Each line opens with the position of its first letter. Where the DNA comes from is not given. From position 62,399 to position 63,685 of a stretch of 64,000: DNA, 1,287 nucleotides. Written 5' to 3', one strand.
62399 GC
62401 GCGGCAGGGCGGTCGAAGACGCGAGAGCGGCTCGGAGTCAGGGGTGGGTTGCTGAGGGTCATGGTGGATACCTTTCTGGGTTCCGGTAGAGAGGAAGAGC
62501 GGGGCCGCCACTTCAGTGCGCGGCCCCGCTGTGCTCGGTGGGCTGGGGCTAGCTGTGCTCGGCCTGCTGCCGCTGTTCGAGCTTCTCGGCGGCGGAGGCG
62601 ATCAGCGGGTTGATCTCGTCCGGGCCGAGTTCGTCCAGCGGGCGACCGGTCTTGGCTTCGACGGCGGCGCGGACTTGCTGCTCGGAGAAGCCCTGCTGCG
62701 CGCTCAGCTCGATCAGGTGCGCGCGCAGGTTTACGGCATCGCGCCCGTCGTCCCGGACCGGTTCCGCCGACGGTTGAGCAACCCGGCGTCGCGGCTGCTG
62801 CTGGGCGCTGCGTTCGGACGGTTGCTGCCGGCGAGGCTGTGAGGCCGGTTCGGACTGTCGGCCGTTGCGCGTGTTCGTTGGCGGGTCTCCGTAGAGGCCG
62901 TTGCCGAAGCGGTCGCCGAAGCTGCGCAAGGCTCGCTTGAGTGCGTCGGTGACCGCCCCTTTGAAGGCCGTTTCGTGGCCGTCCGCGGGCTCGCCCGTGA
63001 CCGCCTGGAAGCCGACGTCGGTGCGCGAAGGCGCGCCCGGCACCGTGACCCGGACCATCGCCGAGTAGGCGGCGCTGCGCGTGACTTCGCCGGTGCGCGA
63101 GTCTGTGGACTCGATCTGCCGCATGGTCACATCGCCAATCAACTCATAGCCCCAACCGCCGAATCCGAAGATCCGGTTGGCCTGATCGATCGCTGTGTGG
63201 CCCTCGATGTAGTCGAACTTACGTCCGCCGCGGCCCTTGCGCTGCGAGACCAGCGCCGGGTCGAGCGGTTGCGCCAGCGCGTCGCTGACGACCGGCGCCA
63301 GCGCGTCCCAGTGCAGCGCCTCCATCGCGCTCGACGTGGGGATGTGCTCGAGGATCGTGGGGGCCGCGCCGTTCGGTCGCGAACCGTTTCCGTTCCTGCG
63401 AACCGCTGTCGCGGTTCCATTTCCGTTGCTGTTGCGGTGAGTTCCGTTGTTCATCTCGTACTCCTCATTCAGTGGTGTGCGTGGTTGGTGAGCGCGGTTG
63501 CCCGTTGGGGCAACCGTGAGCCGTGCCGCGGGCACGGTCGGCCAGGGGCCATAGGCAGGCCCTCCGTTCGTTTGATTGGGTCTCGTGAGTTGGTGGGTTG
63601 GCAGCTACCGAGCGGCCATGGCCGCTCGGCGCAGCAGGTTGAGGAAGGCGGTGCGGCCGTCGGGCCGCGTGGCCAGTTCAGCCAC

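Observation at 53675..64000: Phage-like or integrative-element replication and recombination module with an orphan DNA methyltransferase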

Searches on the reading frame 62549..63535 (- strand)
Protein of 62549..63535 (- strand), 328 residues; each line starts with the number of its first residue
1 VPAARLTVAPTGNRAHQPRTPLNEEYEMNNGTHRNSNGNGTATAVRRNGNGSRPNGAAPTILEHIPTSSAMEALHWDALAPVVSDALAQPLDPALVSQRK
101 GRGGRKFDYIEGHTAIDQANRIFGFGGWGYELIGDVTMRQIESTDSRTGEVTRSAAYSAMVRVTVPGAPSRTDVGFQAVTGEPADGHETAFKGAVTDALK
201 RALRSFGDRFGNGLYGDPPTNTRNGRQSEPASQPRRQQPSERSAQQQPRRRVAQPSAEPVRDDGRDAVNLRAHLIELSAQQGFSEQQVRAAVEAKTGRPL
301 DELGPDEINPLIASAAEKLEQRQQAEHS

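Call 6: search_protein_families(library=pfam, proteins=[window:62549-63535:-], max_evalue=0.01)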
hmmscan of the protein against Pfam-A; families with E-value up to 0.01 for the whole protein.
window:62549-63535:- (328 aa): 1 family
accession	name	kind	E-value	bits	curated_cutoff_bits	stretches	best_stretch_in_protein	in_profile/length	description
PF04098.21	Rad52_Rad22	-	2.1e-30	106.1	20.3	1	84-220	6-140/153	Rad52/22 family double-strand break repair protein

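Call 10: find_encoding_contigs(protein=window:62549-63535:-, flank=10000, max_places=6)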
Protein window:62549-63535:- (328 aa): no gene with exactly this product is on record in the collection.

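Call 11: find_encoding_contigs(protein=window:62549-63454:-, flank=10000, max_places=6)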
Protein window:62549-63454:- (301 aa): 2 contigs read that carry it; 2 places shown.
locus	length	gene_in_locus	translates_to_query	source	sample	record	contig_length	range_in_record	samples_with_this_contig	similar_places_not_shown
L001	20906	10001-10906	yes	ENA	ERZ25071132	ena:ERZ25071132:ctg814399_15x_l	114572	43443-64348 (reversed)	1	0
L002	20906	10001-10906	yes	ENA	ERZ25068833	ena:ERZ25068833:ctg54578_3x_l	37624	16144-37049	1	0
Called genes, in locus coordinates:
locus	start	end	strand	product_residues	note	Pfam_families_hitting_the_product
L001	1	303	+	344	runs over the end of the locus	PF01867:Cas_Cas1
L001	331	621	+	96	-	PF09827:CRISPR_Cas2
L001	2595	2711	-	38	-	-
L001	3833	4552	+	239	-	-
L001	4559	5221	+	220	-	PF08808:RES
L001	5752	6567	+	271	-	-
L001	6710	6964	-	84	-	-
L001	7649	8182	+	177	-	-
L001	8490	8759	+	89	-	-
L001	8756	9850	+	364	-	PF01807:Zn_ribbon_DnaG, PF13155:Toprim_2, PF13362:Toprim_3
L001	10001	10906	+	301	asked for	PF04098:Rad52_Rad22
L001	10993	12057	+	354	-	-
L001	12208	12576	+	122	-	PF00436:SSB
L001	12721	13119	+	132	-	PF00436:SSB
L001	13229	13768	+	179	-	PF04002:RadC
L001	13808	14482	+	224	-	-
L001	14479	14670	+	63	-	-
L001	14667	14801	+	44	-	-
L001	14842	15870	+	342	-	PF19587:DUF6094, PF05175:MTS (faint)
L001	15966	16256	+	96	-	-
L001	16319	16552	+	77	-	-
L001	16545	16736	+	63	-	-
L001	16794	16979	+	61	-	-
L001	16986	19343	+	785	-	PF00271:Helicase_C (weak)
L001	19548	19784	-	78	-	PF01381:HTH_3, PF13560:HTH_31, PF12844:HTH_19 (weak)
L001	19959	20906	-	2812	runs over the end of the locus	PF25059:FN3_DSCAM-DSCAML_C (faint), PF00041:fn3, PF09294:Interfer-bind (faint), PF26527:DUF8176 (faint), PF00041:fn3 (weak), PF12733:Cadherin-like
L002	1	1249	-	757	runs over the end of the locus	PF19044:P-loop_TraG, PF12846:AAA_10 (weak)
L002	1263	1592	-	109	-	-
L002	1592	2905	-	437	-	-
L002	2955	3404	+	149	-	-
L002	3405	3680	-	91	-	PF18895:T4SS_pilin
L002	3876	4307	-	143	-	-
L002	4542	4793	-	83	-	-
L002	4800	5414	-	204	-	-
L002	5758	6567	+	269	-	-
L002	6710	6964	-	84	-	-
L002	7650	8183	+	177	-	-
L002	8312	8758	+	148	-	-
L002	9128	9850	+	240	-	PF13362:Toprim_3, PF13155:Toprim_2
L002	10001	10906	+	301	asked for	PF04098:Rad52_Rad22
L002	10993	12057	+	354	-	-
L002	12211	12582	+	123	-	PF00436:SSB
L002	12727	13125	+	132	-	PF00436:SSB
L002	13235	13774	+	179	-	PF04002:RadC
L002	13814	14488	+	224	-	-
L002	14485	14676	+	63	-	-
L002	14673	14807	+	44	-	-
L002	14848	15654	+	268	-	PF19587:DUF6094, PF05175:MTS (weak)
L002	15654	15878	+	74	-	-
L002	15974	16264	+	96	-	-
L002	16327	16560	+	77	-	-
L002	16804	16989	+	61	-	-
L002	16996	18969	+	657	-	-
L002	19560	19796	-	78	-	PF01381:HTH_3, PF13560:HTH_31, PF12844:HTH_19 (weak)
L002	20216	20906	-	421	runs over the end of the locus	?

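Call 18: find_related_loci(query=window:62549-63454:-, collection=genome_contigs, flank=10000)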
Query window:62549-63454:- (301 aa) in genome_contigs; peptide patterns used: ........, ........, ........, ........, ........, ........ (x = any residue, [..] = any of these).
152 stretches matched a pattern; 28 encode a relative of the query (tblastn E <= 1e-3); 27 distinct loci.
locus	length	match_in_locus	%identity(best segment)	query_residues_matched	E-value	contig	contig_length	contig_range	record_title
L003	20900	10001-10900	98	1-300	0e+0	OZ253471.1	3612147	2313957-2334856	MAG: Dehalococcoidia bacterium isolate 41ac3497-52d9-4345-8c76-2a61940320b0 genome assembly, chromosome: 1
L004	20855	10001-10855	84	18-300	8e-152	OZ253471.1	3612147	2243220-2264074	MAG: Dehalococcoidia bacterium isolate 41ac3497-52d9-4345-8c76-2a61940320b0 genome assembly, chromosome: 1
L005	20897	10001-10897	80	8-300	2e-150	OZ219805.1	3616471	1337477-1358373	MAG: Dehalococcoidia bacterium isolate c58c6e01-4a6e-4794-97be-e35f15c585e3 genome assembly, chromosome: 3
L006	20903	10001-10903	79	10-300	2e-150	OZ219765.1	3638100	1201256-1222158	MAG: Dehalococcoidia bacterium isolate 2efd49d1-a845-418d-b650-c606456da4a2 genome assembly, chromosome: 2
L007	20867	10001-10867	78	10-298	4e-144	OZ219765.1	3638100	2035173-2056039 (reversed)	MAG: Dehalococcoidia bacterium isolate 2efd49d1-a845-418d-b650-c606456da4a2 genome assembly, chromosome: 2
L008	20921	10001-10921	74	5-301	3e-144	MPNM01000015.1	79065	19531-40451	MAG: Chloroflexi bacterium bin125 NODE_536_length_79065_cov_19.5488_ID_1071, whole genome shotgun sequence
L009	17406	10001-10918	75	1-300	1e-143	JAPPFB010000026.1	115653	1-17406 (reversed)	MAG: Chloroflexota bacterium isolate RHO1_bin_20 NODE_345_length_115653_cov_30.510926, whole genome shotgun sequence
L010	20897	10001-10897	76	10-300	5e-143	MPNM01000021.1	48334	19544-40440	MAG: Chloroflexi bacterium bin125 NODE_1248_length_48334_cov_18.783_ID_2495, whole genome shotgun sequence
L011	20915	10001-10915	74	8-300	8e-142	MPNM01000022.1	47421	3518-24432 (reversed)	MAG: Chloroflexi bacterium bin125 NODE_1278_length_47421_cov_19.0374_ID_2555, whole genome shotgun sequence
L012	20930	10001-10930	72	1-301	4e-138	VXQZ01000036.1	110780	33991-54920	MAG: Chloroflexi bacterium isolate SB0664_bin_20 NODE_167_length_110780_cov_52.875069, whole genome shotgun sequence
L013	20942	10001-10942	69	1-298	1e-135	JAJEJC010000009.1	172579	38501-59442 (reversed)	MAG: Dehalococcoidia bacterium isolate p16x63bins.52 k141_751587, whole genome shotgun sequence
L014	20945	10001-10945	68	1-299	2e-135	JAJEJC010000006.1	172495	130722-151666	MAG: Dehalococcoidia bacterium isolate p16x63bins.52 k141_919287, whole genome shotgun sequence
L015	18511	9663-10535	76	7-300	2e-137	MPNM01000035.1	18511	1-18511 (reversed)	MAG: Chloroflexi bacterium bin125 NODE_3876_length_18511_cov_16.411_ID_7751, whole genome shotgun sequence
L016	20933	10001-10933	70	3-299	3e-133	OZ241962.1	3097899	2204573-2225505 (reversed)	MAG: Dehalococcoidia bacterium isolate 3270897d-fe61-4464-a15a-05fd473d2b13 genome assembly, chromosome: 1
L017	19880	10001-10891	71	14-299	3e-131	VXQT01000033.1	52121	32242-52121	MAG: Chloroflexi bacterium isolate SB0664_bin_15 NODE_552_length_52121_cov_61.803941, whole genome shotgun sequence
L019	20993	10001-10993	66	3-299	1e-130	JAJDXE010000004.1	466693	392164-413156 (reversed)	MAG: Dehalococcoidia bacterium isolate jk18x25bins.9 k141_642020, whole genome shotgun sequence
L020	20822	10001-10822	74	14-287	1e-129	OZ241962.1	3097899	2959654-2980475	MAG: Dehalococcoidia bacterium isolate 3270897d-fe61-4464-a15a-05fd473d2b13 genome assembly, chromosome: 1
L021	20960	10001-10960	67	1-299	1e-127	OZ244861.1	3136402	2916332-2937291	MAG: Dehalococcoidia bacterium isolate c89b5861-ddb0-43db-8093-953e815e1e37 genome assembly, chromosome: 1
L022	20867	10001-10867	70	10-298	7e-127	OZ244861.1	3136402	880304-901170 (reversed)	MAG: Dehalococcoidia bacterium isolate c89b5861-ddb0-43db-8093-953e815e1e37 genome assembly, chromosome: 1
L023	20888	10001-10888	70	14-298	3e-127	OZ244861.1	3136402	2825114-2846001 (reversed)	MAG: Dehalococcoidia bacterium isolate c89b5861-ddb0-43db-8093-953e815e1e37 genome assembly, chromosome: 1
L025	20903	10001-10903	76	8-300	2e-146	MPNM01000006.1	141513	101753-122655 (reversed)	MAG: Chloroflexi bacterium bin125 NODE_174_length_141513_cov_20.5663_ID_347, whole genome shotgun sequence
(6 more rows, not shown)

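Call 23: search_protein_families(library=pfam, proteins=[L002:2-1249:-, L003:565-2346:-, L005:2819-3799:-, L003:3768-4484:-, L005:4701-5576:+, L003:7290-8189:+, L002:8120-8758:+, L025:4190-5875:-, L020:4749-5339:+, L003:6711-7091:-], max_evalue=0.01)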
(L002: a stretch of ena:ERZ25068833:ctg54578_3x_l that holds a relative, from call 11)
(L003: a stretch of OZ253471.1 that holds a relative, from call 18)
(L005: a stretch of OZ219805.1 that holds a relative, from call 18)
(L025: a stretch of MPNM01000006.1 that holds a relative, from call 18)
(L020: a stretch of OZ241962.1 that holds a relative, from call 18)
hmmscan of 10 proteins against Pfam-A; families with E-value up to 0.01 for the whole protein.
L002:2-1249:- (416 aa): 1 family
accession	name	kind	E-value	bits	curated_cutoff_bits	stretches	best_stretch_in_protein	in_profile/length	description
PF11130.14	TraC_F_IV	-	6e-05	22.7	28.1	1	268-339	282-352/375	TraC protein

L003:565-2346:- (593 aa): 1 family
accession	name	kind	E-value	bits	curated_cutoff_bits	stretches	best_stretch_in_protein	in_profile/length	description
PF12666.12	PrgI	-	0.00096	20.1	27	1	6-85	2-82/91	PrgI family protein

L005:2819-3799:- (326 aa): 2 families
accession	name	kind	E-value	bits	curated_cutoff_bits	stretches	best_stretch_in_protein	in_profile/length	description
PF19597.4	TrbL_4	-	4e-05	23.6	27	1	70-239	94-244/276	Conjugal transfer protein TrbL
PF04610.19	TrbL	-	0.0034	17.6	25.9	1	38-206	5-183/215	TrbL/VirB6 plasmid conjugal transfer protein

L003:3768-4484:- (238 aa): 0 families

L005:4701-5576:+ (291 aa): 2 families
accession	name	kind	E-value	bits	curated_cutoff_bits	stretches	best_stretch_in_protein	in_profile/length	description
PF02954.25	HTH_8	-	0.0013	18.9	22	1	47-69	14-37/42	Bacterial regulatory protein, Fis family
PF16183.10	Kinesin_assoc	-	0.0082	16.8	29.5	0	112-172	4-67/171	Kinesin-associated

L003:7290-8189:+ (299 aa): 0 families

L002:8120-8758:+ (212 aa): 0 families

L025:4190-5875:- (561 aa): 4 families
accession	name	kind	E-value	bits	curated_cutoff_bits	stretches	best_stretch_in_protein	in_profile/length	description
PF12802.13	MarR_2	-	1.1e-05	26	27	1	282-339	2-60/61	MarR family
PF13814.12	Replic_Relax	-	0.00014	22.4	25.3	1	291-496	1-191/191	Replication-relaxation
PF25212.1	HVO_A0114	-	0.00091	19.4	27.6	1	12-63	18-69/84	HVO_A0114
PF13545.12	HTH_Crp_2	-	0.01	16.2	27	0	307-345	30-64/70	Crp-like helix-turn-helix domain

L020:4749-5339:+ (196 aa): 0 families

L003:6711-7091:- (126 aa): 0 families

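Call 24: search_protein_families(library=padloc, proteins=[window:62549-63454:-, L001:8756-9850:+, L005:4701-5576:+], max_evalue=0.01)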
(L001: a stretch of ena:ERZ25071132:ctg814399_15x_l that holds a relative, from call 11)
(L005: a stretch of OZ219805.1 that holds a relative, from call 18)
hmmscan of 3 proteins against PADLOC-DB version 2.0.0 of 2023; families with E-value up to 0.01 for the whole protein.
window:62549-63454:- (301 aa): 0 families

L001:8756-9850:+ (364 aa): 2 families
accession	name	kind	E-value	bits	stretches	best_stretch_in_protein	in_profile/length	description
PDLC03800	RTasDnaG-like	-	1.8e-30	104.2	1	23-343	59-372/550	DRT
PDLC03767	RT_UG29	-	2.1e-27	93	2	8-177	4-164/2280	DRT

L005:4701-5576:+ (291 aa): 0 families

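Call 25: search_protein_families(library=phrogs, proteins=[window:62549-63454:-, L001:8756-9850:+, L005:4701-5576:+], max_evalue=0.001)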
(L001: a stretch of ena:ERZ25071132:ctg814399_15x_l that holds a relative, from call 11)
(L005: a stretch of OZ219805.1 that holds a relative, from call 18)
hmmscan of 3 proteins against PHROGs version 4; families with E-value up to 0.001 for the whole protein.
window:62549-63454:- (301 aa): 2 families
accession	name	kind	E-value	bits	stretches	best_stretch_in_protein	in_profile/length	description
phrog_37089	-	other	1e-09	39.3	1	72-195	34-160/268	recombinase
phrog_26464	-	DNA, RNA and nucleotide metabolism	7.1e-09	36.5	1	50-228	29-201/380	DNA repair protein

L001:8756-9850:+ (364 aa): 11 families
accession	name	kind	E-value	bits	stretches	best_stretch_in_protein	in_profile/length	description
phrog_6444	-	DNA, RNA and nucleotide metabolism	7.5e-39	135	2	10-188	10-191/577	DNA primase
phrog_47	-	DNA, RNA and nucleotide metabolism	2.2e-26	93.7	1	33-342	48-321/947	DNA primase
phrog_18097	-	DNA, RNA and nucleotide metabolism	8.5e-19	68.9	1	7-93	4-89/199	DNA primase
phrog_510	-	DNA, RNA and nucleotide metabolism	1.9e-16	61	1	12-164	19-179/667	DNA primase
phrog_11992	-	unknown function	1.1e-14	56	1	21-98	15-86/177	-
phrog_239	-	DNA, RNA and nucleotide metabolism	5.1e-12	46.5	1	260-346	196-299/801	DNA primase/helicase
phrog_360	-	DNA, RNA and nucleotide metabolism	1.3e-10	42.4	1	38-93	31-86/133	DNA primase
phrog_849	-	DNA, RNA and nucleotide metabolism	2.4e-09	37.6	1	132-344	141-329/435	DNA primase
phrog_26824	-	unknown function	4.9e-05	22.6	1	40-86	29-79/868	-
phrog_1139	-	DNA, RNA and nucleotide metabolism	4.9e-05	22.5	1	34-316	25-237/895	DNA primase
phrog_2304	-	DNA, RNA and nucleotide metabolism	0.00047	21.3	1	40-78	36-74/133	DNA primase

L005:4701-5576:+ (291 aa): 0 families

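Call 26: find_homologous_proteins(query=L002:2-1249:-, max_evalue=1e-10)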
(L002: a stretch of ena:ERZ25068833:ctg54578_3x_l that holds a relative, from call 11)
Query L002:2-1249:- (416 aa): 637 proteins with E <= 1e-10 among 8000 candidates; the best 120 are listed.
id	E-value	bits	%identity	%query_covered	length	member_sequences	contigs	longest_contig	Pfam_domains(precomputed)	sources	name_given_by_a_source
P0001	2.6e-197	674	78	93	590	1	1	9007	-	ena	-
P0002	4.6e-197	673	79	90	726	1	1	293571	PF19044.7,PF01935.24,PF12846.14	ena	-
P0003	6.0e-190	649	76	89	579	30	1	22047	PF01935.24,PF11130.15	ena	-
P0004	1.5e-189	648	75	89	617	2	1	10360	PF01935.24,PF11130.15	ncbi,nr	ncbi:MAG: DUF87 domain-containing protein, partial [Chloroflexota bacterium]|nr:DUF87 domain-contain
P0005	1.6e-189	648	79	89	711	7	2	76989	PF19044.7,PF01935.24,PF12846.14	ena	-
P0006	2.6e-189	647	72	97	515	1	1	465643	PF11130.15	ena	-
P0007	5.2e-189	646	75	89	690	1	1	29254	PF01935.24,PF11130.15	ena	-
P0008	5.7e-189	646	71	98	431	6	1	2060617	PF11130.15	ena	-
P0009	9.2e-189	646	73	94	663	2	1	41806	PF19044.7,PF01935.24,PF11130.15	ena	-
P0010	2.0e-188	644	78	89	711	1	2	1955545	PF19044.7,PF12846.14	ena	-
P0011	2.9e-188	644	75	89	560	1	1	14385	PF11130.15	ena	-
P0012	7.6e-188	643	75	90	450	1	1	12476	PF11130.15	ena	-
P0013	1.6e-187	641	74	89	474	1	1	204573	PF11130.15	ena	-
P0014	3.2e-187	640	75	90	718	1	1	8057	PF19044.7,PF01935.24,PF11130.15,PF12846.14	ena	-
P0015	3.9e-187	640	74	90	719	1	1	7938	PF19044.7,PF01935.24,PF11130.15,PF12846.14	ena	-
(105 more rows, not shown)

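Call 27: find_encoding_contigs(protein=P0002, flank=10000, max_places=3)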
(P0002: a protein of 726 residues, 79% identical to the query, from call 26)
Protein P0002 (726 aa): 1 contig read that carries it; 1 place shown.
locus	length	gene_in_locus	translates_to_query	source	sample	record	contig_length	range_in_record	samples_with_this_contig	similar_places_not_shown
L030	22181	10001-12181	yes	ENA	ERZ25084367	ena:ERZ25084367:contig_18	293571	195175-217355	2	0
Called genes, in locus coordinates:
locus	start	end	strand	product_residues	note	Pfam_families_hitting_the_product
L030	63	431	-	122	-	PF00436:SSB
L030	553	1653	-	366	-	-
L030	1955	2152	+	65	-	-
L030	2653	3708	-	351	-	PF01807:Zn_ribbon_DnaG, PF08275:DNAG_N (weak), PF13155:Toprim_2, PF13362:Toprim_3 (weak)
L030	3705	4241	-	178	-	-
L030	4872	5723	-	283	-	-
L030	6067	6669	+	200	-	-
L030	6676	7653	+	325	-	PF19590:TrbL_3, PF04610:TrbL (faint)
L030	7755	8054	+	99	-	PF18895:T4SS_pilin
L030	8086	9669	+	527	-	-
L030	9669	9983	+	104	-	-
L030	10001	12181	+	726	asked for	PF19044:P-loop_TraG, PF01935:DUF87 (faint), PF12846:AAA_10 (weak)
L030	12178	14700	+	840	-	PF10412:TrwB_AAD_bind (faint)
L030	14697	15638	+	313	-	-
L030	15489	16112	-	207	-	-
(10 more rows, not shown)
